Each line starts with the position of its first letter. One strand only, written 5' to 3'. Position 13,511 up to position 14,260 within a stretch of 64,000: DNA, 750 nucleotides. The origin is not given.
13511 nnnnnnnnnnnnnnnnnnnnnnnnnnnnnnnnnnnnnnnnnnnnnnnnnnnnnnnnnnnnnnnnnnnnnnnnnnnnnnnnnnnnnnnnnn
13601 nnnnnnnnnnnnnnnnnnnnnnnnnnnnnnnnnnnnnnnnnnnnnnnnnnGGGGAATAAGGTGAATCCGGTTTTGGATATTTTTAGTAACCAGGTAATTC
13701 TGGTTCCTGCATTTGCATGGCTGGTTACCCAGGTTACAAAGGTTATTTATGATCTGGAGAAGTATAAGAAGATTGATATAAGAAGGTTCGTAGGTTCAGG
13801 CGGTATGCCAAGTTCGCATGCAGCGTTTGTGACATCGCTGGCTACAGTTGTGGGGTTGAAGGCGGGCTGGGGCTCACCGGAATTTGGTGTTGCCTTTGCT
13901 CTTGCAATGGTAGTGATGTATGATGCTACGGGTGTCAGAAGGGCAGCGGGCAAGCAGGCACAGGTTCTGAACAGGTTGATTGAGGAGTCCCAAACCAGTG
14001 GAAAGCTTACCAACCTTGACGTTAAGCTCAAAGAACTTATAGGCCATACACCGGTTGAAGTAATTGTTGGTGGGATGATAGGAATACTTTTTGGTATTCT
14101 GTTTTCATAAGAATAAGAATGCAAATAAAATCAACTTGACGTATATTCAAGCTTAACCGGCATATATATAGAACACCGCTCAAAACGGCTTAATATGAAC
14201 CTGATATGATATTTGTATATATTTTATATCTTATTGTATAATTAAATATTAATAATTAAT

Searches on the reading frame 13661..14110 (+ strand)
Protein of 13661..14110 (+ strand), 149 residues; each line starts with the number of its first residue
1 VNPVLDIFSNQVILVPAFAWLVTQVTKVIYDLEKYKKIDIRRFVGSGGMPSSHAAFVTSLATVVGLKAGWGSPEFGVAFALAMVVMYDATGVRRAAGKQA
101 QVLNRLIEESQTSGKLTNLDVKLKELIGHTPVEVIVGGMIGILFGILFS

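Call 4: search_protein_families(library=pfam, proteins=[window:13661-14110:+])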
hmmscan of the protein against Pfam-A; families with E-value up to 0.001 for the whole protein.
window:13661-14110:+ (149 aa): 2 families
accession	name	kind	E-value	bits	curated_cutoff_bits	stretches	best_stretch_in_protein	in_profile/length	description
PF02681.20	DUF212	-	7e-49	165.6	26.5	1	8-143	1-125/126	Divergent PAP2 family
PF01569.27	PAP2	-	0.00036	20.7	27.2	0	19-84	31-86/130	PAP2 superfamily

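Call 5: search_protein_families(library=ncbifam, proteins=[window:13661-14110:+])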
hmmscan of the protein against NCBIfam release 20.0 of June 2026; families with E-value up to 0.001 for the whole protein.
window:13661-14110:+ (149 aa): 0 families

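Call 52: find_homologous_proteins(query=window:13661-14107:+)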
Query window:13661-14107:+ (149 aa): 7609 proteins with E <= 0.001 among 7644 candidates; the best 120 are listed.
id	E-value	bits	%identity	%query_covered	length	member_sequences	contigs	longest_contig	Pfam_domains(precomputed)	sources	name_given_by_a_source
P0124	1.4e-83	296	91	100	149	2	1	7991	PF02681.21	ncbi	-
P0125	6.7e-81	287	88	100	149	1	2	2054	PF02681.21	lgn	-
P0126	6.2e-76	271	84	100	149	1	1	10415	PF02681.21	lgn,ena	-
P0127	1.2e-75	270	82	91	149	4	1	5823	PF02681.21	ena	-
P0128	3.7e-75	269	82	100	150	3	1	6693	PF02681.21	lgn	-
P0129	5.3e-72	258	81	100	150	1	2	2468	PF02681.21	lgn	-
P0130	1.7e-71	257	79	100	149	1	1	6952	PF02681.21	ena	-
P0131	5.5e-71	255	77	100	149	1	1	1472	PF02681.21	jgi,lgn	jgi:hypothetical protein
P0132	2.0e-67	244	74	100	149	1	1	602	PF02681.21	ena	-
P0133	2.4e-65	237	70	100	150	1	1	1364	PF02681.21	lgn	-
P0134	5.8e-64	232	74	95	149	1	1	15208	PF02681.21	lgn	-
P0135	1.3e-63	231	73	96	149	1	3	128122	PF02681.21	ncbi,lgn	ncbi:MAG: divergent PAP2 family protein [Deltaproteobacteria bacterium]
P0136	5.1e-63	229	70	100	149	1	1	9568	PF02681.21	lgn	-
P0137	4.2e-62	226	69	99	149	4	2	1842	PF02681.21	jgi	-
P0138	7.0e-62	226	71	96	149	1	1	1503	PF02681.21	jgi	-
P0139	3.0e-61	224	71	96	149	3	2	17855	PF02681.21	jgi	-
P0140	3.9e-59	217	69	96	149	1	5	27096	PF02681.21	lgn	-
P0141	6.3e-59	216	65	98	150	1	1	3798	PF02681.21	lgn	-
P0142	4.1e-52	194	65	90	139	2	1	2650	PF02681.21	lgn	-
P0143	7.1e-47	177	56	99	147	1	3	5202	PF02681.21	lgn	-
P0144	4.8e-46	174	57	99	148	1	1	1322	PF02681.21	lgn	-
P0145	1.3e-45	173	57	99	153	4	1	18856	PF02681.21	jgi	-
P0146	2.8e-45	172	57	99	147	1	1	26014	PF02681.21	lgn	-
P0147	3.3e-45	172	55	98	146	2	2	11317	PF02681.21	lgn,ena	-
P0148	6.2e-45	171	57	98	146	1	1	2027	PF02681.21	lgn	-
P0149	1.8e-44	169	55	99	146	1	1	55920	PF02681.21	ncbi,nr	ncbi:MAG: divergent PAP2 family protein [Clostridia bacterium]|nr:divergent PAP2 family protein [Clo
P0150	2.0e-44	169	52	96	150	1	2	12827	PF02681.21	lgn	-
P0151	2.5e-44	169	59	95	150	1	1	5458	PF02681.21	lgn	-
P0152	2.7e-44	169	57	98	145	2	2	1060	PF02681.21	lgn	-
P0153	5.8e-44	168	59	96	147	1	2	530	PF02681.21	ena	-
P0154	9.0e-44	167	55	98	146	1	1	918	PF02681.21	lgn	-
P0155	9.0e-44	167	53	98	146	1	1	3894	PF02681.21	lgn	-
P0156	1.0e-43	167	56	99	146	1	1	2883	PF02681.21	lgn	-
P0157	1.2e-43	167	57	99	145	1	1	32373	PF02681.21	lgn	-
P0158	1.4e-43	166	54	99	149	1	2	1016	PF02681.21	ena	-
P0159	1.6e-43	166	54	97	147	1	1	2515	PF02681.21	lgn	-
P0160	1.8e-43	166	59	97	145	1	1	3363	PF02681.21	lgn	-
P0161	2.0e-43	166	57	99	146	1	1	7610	PF02681.21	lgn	-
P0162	2.6e-43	166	58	98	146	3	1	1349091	PF02681.21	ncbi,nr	ncbi:divergent PAP2 family protein [Acetivibrio cellulolyticus]|nr:divergent PAP2 family protein [Ac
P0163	2.7e-43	166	59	94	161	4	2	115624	PF02681.21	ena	-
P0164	2.7e-43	165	58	89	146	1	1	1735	PF02681.21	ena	-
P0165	3.2e-43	165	58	95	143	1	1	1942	PF02681.21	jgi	jgi:acid phosphatase family membrane protein YuiD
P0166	3.3e-43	165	55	93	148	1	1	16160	PF02681.21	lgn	-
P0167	3.7e-43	165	55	98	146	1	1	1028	PF02681.21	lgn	-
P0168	3.9e-43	165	53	99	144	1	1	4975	PF02681.21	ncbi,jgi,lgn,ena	-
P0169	4.3e-43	165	54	96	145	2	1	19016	PF02681.21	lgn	-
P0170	4.5e-43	165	54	98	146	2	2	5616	PF02681.21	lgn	-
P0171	4.9e-43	165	57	94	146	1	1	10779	PF02681.21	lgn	-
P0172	5.7e-43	164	56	100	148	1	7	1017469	PF02681.21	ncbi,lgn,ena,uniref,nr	ncbi:divergent PAP2 family protein [Acetivibrio straminisolvens]|uniref:Divergent PAP2 family protei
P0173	8.2e-43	164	57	99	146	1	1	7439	PF02681.21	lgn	-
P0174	8.4e-43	164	54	100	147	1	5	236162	PF02681.21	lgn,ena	-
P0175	8.5e-43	164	57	97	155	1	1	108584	PF02681.21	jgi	jgi:acid phosphatase family membrane protein YuiD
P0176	9.3e-43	164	53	99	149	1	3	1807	PF02681.21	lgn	-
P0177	9.4e-43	164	54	99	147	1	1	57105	PF02681.21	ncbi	-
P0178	9.5e-43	164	57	97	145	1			PF02681.21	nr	nr:divergent PAP2 family protein [Acetivibrio straminisolvens]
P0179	1.1e-42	164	55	92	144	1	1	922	PF02681.21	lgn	-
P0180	1.1e-42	163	58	99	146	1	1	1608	PF02681.21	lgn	-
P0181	1.1e-42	163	54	93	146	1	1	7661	PF02681.21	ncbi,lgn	-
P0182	1.3e-42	163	54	87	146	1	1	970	PF02681.21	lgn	-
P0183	1.4e-42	163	55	98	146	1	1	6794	PF02681.21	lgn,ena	-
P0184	1.5e-42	163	56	98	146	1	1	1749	PF02681.21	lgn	-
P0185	1.7e-42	163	55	99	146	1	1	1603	PF02681.21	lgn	-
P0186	1.7e-42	163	55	95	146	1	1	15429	PF02681.21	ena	-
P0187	2.2e-42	163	56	95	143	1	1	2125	PF02681.21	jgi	jgi:acid phosphatase family membrane protein YuiD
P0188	2.3e-42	163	54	87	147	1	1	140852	PF02681.21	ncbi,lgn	-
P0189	2.3e-42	162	56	88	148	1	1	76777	PF02681.21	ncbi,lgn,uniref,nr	ncbi:divergent PAP2 family protein [Selenihalanaerobacter shriftii]|uniref:Divergent PAP2 family pro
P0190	2.8e-42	162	50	99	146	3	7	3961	PF02681.21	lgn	-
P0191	3.0e-42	162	58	95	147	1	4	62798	PF02681.21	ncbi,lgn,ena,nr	ncbi:MAG: divergent PAP2 family protein [Clostridia bacterium]|nr:divergent PAP2 family protein [Clo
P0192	3.1e-42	162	57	87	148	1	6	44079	PF02681.21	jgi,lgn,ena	-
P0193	3.1e-42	162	52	98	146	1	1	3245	PF02681.21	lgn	-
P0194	3.3e-42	162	55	98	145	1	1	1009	PF02681.21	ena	-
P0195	3.3e-42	162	53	95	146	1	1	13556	PF02681.21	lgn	-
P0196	3.5e-42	162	56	94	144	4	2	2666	PF02681.21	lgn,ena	-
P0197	3.7e-42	162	51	99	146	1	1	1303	PF02681.21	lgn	-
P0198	3.9e-42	162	52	87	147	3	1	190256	PF02681.21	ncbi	-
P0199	4.3e-42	162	54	95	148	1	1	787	PF02681.21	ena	-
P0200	4.4e-42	162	52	98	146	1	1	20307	PF02681.21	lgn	-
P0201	4.4e-42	162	57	96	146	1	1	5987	PF02681.21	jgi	-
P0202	4.8e-42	161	55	98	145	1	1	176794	PF02681.21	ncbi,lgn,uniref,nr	ncbi:hypothetical protein DFR58_10930 [Anaerobacterium chartisolvens]|uniref:Divergent PAP2 family p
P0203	4.9e-42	161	56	94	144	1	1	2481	PF02681.21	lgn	-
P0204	5.1e-42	161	56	87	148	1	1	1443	PF02681.21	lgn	-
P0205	5.2e-42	161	53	98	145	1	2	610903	PF02681.21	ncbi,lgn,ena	-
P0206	5.2e-42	161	57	92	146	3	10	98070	PF02681.21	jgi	jgi:acid phosphatase family membrane protein YuiD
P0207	5.2e-42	161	53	99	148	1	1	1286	PF02681.21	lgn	-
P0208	5.3e-42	161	56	100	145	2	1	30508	PF02681.21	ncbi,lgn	-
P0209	5.4e-42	161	55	95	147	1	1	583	PF02681.21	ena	-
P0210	5.4e-42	161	56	98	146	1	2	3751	PF02681.21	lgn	-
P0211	5.5e-42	161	55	96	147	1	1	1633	PF02681.21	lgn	-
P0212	5.9e-42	161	59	94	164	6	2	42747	PF02681.21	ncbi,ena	-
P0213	6.0e-42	161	55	99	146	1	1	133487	PF02681.21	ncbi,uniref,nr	ncbi:divergent PAP2 family protein [Herbivorax sp. ANBcel31]|uniref:divergent PAP2 family protein n=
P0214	6.1e-42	161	55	98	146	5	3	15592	PF02681.21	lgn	-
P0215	6.1e-42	161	55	98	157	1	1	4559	PF02681.21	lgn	-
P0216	6.4e-42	161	55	100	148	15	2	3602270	PF02681.21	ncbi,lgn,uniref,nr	ncbi:divergent PAP2 family protein [Acetivibrio thermocellus]|uniref:divergent PAP2 family protein n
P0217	6.6e-42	161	54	95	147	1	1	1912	PF02681.21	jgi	-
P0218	6.6e-42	161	54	95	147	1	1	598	PF02681.21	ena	-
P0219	6.6e-42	161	54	95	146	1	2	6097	PF02681.21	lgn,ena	-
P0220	6.6e-42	161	57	95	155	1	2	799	PF02681.21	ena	-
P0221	6.7e-42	161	54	95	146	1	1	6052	PF02681.21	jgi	-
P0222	6.7e-42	161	57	98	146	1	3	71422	PF02681.21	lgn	-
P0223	7.0e-42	161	56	91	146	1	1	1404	PF02681.21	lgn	-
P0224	7.1e-42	161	55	100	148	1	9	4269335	PF02681.21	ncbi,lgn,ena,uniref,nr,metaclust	ncbi:divergent PAP2 family protein [Acetivibrio mesophilus]|uniref:Divergent PAP2 family protein n=1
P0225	7.4e-42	161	53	99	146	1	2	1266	PF02681.21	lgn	-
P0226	7.6e-42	161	54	95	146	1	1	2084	PF02681.21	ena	-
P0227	8.1e-42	161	53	99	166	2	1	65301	PF02681.21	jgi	-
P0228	8.5e-42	161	52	100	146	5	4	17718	PF02681.21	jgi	-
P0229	9.0e-42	161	54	89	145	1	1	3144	PF02681.21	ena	-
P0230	1.0e-41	160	55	98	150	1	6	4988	PF02681.21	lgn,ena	-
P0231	1.0e-41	160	55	98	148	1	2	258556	PF02681.21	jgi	-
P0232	1.1e-41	160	54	95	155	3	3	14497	PF02681.21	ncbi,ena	-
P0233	1.1e-41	160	51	98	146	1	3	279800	PF02681.21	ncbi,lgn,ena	-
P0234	1.2e-41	160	51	98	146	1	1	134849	PF02681.21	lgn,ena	-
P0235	1.2e-41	160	54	86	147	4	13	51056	PF02681.21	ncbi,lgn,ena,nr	ncbi:MAG: divergent PAP2 family protein [Bacillota bacterium]|nr:divergent PAP2 family protein [Baci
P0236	1.4e-41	160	56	100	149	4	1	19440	PF02681.21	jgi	-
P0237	1.4e-41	160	54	99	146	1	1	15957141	PF02681.21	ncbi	-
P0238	1.6e-41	160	55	96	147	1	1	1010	PF02681.21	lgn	-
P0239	1.6e-41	160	56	95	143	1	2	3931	PF02681.21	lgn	-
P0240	1.7e-41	160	56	95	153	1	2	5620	PF02681.21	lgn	-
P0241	1.7e-41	160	55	100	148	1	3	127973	PF02681.21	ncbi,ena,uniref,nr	ncbi:MAG TPA: divergent PAP2 family protein [Acetivibrio sp.]|uniref:divergent PAP2 family protein n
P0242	1.9e-41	160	55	95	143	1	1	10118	PF02681.21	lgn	-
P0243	1.9e-41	159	55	95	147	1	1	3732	PF02681.21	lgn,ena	-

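Call 53: find_encoding_contigs(protein=P0216, flank=5000, max_places=1)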
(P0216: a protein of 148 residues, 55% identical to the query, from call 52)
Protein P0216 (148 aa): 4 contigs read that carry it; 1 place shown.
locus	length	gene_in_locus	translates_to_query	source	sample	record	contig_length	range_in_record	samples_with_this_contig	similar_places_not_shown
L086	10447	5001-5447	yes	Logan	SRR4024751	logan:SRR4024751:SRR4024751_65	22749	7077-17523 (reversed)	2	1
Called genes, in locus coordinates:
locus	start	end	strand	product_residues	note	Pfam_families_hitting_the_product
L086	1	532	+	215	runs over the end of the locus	PF12685:SpoIIIAH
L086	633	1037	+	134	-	PF03780:Asp23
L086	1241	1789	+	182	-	PF03780:Asp23 (weak)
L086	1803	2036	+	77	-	PF10031:DUF2273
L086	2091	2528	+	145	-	PF01029:NusB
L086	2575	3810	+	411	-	PF13742:tRNA_anti_2, PF01336:tRNA_anti-codon, PF02601:Exonuc_VII_L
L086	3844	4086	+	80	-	PF02609:Exonuc_VII_S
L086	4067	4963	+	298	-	PF00348:polyprenyl_synt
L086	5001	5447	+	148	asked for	PF02681:DUF212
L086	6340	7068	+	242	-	-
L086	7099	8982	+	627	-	PF00456:Transketolase_N (faint), PF13292:DXP_synthase_N, PF02775:TPP_enzyme_C (faint), PF02779:Transket_pyr, PF02780:Transketolase_C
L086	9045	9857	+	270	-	PF01479:S4, PF01728:FtsJ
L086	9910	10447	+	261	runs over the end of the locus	-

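Call 54: find_encoding_contigs(protein=P0189, flank=5000, max_places=1)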
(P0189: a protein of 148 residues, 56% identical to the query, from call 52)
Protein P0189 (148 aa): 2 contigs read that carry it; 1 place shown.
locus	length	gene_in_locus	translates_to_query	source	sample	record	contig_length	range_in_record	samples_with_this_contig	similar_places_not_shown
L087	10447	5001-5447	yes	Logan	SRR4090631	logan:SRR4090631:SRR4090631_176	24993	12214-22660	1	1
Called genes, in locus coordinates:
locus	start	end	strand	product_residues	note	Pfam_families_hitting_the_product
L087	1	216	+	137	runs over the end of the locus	PF01029:NusB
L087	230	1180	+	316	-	PF00814:TsaD, PF22521:HypF_C_2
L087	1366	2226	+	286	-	PF00763:THF_DHG_CYH, PF02882:THF_DHG_CYH_C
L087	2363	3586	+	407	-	PF13742:tRNA_anti_2, PF01336:tRNA_anti-codon, PF02601:Exonuc_VII_L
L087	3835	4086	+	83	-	PF02609:Exonuc_VII_S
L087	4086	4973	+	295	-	PF00348:polyprenyl_synt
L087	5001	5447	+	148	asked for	PF02681:DUF212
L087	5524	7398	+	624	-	PF13292:DXP_synthase_N, PF00456:Transketolase_N (faint), PF00676:E1_dh (faint), PF02775:TPP_enzyme_C (weak), PF02779:Transket_pyr, PF02780:Transketolase_C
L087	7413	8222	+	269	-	PF01479:S4, PF01728:FtsJ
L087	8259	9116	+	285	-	PF01513:NAD_kinase, PF20143:NAD_kinase_C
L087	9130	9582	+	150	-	PF01316:Arg_repressor, PF02863:Arg_repressor_C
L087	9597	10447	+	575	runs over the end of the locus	PF02463:SMC_N, PF13175:AAA_15 (weak), PF13476:AAA_23 (weak)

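Call 55: find_encoding_contigs(protein=P0237, flank=5000, max_places=1)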
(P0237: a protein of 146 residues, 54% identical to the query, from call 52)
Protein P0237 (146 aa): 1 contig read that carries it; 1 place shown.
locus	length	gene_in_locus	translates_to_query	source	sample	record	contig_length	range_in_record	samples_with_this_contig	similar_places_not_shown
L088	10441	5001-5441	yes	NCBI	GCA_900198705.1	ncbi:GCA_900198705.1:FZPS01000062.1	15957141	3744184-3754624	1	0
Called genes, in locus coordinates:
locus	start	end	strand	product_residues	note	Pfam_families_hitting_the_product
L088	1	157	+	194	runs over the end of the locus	PF08747:BrxB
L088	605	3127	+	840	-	PF13476:AAA_23, PF13304:AAA_21 (faint), PF02463:SMC_N (weak)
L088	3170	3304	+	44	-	PF03235:GmrSD_N (weak)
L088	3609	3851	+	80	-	PF02601:Exonuc_VII_L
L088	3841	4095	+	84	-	PF02609:Exonuc_VII_S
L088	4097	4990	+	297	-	PF00348:polyprenyl_synt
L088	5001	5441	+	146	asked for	PF02681:DUF212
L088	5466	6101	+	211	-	PF02390:Methyltransf_4, PF13847:Methyltransf_31 (weak)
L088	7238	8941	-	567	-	PF02384:N6_Mtase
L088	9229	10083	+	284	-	-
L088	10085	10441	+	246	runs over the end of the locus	PF01695:IstB_IS21, PF02562:PhoH (weak), PF00308:Bac_DnaA (weak)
